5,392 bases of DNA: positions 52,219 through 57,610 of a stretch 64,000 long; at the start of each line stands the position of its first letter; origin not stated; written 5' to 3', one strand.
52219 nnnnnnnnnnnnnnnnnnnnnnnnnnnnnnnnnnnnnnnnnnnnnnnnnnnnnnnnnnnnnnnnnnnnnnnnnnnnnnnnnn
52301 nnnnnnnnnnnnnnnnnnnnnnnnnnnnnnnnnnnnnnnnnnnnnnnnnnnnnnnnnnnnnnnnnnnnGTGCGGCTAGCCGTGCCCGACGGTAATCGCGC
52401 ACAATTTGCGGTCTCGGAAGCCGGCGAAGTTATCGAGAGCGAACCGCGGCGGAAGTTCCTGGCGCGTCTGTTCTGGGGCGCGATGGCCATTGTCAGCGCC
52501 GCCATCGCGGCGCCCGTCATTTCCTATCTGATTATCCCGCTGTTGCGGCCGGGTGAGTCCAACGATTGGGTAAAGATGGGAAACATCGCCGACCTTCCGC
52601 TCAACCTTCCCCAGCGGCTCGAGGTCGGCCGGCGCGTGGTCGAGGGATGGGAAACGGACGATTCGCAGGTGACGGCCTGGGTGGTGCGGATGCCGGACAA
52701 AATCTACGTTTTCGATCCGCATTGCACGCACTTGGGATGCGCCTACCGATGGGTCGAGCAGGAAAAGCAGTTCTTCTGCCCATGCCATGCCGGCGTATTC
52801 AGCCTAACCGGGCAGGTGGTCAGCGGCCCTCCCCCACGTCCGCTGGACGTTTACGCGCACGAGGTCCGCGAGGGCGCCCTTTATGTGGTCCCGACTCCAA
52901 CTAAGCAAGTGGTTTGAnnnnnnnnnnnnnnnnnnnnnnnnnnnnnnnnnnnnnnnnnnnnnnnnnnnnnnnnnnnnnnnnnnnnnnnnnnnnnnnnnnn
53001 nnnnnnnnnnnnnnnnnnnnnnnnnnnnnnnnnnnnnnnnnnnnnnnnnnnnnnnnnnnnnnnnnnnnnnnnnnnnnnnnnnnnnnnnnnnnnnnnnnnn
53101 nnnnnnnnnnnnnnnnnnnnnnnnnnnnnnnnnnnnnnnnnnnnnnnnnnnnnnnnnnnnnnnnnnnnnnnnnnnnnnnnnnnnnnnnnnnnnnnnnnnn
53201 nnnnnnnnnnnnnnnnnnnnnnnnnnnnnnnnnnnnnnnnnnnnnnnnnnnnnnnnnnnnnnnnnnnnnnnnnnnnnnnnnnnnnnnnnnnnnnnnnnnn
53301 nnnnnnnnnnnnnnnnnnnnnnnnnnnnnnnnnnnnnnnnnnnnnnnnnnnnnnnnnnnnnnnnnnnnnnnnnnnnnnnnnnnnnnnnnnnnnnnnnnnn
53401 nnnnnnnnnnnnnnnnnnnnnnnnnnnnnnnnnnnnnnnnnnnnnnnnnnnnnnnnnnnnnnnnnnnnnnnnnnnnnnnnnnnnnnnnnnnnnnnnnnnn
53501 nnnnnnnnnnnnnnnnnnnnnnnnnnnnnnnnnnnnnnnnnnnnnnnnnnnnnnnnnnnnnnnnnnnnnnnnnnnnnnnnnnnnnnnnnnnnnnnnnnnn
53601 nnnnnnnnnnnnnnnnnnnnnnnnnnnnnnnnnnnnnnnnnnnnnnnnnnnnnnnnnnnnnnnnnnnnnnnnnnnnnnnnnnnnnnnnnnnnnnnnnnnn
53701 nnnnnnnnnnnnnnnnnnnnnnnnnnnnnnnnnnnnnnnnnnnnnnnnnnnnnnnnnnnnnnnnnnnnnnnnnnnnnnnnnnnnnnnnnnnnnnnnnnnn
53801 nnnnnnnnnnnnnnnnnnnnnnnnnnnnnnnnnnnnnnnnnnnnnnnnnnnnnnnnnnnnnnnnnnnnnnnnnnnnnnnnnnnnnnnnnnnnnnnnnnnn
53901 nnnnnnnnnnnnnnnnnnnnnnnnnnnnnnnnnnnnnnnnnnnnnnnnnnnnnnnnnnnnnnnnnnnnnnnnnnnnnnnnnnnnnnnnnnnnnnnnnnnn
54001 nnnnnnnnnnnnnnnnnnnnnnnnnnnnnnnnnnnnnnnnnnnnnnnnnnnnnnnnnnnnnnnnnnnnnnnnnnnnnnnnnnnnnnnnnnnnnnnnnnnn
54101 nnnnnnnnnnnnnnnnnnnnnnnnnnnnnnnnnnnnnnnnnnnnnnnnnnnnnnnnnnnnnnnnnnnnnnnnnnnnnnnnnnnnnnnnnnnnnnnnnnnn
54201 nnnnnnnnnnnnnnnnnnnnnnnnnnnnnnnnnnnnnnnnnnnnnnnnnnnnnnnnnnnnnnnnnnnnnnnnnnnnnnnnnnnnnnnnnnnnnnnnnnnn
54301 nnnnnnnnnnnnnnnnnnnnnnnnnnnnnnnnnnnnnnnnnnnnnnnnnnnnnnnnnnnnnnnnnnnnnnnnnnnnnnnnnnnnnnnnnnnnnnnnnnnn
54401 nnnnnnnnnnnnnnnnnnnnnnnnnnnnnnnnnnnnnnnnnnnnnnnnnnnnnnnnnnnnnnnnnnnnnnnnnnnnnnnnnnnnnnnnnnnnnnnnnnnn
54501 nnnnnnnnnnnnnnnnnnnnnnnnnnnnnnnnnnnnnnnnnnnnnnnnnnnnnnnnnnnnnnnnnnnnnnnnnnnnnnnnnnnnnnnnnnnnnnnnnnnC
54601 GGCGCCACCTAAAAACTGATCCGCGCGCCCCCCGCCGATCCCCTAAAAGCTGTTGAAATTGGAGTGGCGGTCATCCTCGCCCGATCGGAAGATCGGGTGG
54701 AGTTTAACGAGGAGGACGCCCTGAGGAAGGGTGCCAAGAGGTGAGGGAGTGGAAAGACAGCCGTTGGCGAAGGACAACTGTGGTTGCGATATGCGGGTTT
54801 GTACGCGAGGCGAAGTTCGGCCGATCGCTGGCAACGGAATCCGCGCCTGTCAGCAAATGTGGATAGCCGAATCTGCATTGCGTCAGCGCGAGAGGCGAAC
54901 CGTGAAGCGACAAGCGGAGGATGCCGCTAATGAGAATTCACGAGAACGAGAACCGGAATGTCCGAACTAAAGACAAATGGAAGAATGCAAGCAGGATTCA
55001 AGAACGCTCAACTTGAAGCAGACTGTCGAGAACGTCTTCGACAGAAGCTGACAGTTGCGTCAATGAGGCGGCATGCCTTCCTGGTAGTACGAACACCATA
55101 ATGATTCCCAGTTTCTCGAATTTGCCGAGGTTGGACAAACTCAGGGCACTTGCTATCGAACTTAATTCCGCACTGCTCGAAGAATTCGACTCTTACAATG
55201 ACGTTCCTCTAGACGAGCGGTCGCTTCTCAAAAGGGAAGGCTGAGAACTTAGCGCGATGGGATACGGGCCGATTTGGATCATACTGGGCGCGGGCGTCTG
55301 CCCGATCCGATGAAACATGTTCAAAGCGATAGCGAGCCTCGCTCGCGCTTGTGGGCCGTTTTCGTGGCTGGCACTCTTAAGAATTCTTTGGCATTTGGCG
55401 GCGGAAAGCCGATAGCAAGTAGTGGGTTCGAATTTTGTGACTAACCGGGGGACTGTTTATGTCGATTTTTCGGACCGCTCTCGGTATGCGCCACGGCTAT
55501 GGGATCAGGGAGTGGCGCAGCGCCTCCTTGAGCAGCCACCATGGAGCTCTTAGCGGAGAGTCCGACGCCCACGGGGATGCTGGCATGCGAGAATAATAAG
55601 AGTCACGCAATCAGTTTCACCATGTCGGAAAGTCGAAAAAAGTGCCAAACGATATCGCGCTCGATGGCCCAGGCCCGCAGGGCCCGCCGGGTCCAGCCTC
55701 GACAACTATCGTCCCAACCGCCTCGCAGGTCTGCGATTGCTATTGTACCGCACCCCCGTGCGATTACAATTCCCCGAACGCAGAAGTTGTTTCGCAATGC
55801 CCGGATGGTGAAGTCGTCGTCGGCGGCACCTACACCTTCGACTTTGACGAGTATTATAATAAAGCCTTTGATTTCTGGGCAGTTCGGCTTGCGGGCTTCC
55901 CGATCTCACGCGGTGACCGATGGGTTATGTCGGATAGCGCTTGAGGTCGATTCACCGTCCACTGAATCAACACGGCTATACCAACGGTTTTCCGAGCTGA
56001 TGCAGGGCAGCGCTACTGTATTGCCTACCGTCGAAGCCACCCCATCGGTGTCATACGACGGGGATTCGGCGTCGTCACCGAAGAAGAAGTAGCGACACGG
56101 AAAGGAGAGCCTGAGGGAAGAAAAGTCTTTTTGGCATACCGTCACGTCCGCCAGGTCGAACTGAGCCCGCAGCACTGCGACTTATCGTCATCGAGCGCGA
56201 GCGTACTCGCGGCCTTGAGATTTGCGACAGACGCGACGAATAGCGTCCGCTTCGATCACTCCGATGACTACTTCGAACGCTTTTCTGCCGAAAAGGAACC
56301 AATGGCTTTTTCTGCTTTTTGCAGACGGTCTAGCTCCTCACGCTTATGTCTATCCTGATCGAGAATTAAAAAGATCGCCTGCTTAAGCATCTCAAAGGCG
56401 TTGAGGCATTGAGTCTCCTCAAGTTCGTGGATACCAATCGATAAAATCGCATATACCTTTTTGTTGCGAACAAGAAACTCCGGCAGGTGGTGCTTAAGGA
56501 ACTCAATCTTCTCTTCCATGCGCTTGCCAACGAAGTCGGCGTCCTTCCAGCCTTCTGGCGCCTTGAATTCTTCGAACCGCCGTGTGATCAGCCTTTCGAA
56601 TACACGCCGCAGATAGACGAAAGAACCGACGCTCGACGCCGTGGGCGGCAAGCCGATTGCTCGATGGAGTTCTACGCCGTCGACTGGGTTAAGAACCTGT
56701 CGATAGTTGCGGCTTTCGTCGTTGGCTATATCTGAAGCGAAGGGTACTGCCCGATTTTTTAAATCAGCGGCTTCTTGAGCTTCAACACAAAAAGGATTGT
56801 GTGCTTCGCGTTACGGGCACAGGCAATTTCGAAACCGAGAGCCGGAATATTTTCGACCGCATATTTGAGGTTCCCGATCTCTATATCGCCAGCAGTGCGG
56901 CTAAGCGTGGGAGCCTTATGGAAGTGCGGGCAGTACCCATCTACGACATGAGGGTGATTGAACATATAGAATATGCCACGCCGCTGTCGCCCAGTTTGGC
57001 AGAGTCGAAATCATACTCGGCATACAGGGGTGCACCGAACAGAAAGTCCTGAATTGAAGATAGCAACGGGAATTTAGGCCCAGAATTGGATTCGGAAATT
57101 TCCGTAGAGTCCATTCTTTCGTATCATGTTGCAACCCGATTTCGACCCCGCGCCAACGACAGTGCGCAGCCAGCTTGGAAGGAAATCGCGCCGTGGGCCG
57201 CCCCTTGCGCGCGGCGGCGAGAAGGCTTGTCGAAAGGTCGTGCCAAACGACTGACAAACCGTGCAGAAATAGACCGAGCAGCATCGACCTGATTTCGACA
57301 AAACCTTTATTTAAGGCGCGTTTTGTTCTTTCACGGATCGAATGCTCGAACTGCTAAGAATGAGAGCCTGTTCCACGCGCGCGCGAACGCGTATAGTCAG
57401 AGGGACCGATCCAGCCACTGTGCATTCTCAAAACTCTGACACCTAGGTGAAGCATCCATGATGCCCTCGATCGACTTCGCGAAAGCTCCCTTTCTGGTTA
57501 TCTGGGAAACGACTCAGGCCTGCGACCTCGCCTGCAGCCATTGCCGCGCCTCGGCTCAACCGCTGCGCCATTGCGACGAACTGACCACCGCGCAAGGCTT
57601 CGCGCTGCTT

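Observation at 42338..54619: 12-kb c-type cytochrome supercluster resembling an extracellular electron transfer / iron-redox module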

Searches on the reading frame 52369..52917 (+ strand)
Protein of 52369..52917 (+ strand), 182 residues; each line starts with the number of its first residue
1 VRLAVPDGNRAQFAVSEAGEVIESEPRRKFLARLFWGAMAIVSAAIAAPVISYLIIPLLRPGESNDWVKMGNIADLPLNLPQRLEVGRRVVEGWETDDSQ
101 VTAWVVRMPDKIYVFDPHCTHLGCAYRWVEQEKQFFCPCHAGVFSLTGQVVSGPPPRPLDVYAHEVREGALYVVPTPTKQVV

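Call 4: search_protein_families(library=pfam, proteins=[window:52369-52917:+], max_evalue=0.01)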
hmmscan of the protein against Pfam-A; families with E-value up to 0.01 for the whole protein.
window:52369-52917:+ (182 aa): 2 families
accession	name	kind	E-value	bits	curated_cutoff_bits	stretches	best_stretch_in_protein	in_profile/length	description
PF00355.32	Rieske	-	3.7e-10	40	20.3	1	67-162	2-87/88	Rieske [2Fe-2S] domain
PF25471.1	TM_PetC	-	0.0078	16.4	37.1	0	27-55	9-37/48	Iron-sulfur subunit PetC transmembrane anchor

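Call 5: search_protein_families(library=ncbifam, proteins=[window:52369-52917:+], max_evalue=0.01)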
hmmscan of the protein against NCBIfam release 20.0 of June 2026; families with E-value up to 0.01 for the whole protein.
window:52369-52917:+ (182 aa): 9 families
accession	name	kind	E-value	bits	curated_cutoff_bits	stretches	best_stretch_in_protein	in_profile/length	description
NF045928.1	Cytb6fFeSPetC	equivalog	1.1e-20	73.7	250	1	24-171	11-161/179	cytochrome b6-f complex iron-sulfur subunit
NF010001.0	PRK13474.1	subfamily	5.9e-20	71.3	154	1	25-174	12-162/178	cytochrome b6-f complex iron-sulfur subunit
TIGR01416.1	Rieske_proteo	equivalog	1.3e-14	54.5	97.4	1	108-168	105-169/176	ubiquinol-cytochrome c reductase iron-sulfur subunit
NF050121.1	bc1_QcrA_actin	exception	2.9e-09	36.9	275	1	110-160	238-291/319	cytochrome bc1 complex Rieske iron-sulfur subunit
NF041174.1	SDX_Thmprot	equivalog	3.5e-06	27.1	170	1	98-154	23-80/109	sulredoxin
NF042948.2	3PPDioc_HcaC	equivalog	5.6e-06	26.6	150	1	98-173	22-100/105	3-phenylpropionate/cinnamic acid dioxygenase ferredoxin subunit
NF007422.0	PRK09965.1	equivalog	5.9e-06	26.3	113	1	103-173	26-98/106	bifunctional 3-phenylpropionate/cinnamic acid dioxygenase ferredoxin subunit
TIGR02694.1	arsenite_ox_S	equivalog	1.1e-05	25.3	95.65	1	110-153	49-94/129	arsenate reductase (azurin) small subunit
TIGR02377.1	MocE_fam_FeS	subfamily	0.0017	18.3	136.15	1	100-173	23-99/101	MocE family 2Fe-2S type ferredoxin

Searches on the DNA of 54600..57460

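Call 59: search_rna_families(source=window, start=54600, end=57460, threshold=evalue, max_evalue=0.1)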
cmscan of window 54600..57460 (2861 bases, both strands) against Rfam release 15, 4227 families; matches with E-value up to 0.1: 0.
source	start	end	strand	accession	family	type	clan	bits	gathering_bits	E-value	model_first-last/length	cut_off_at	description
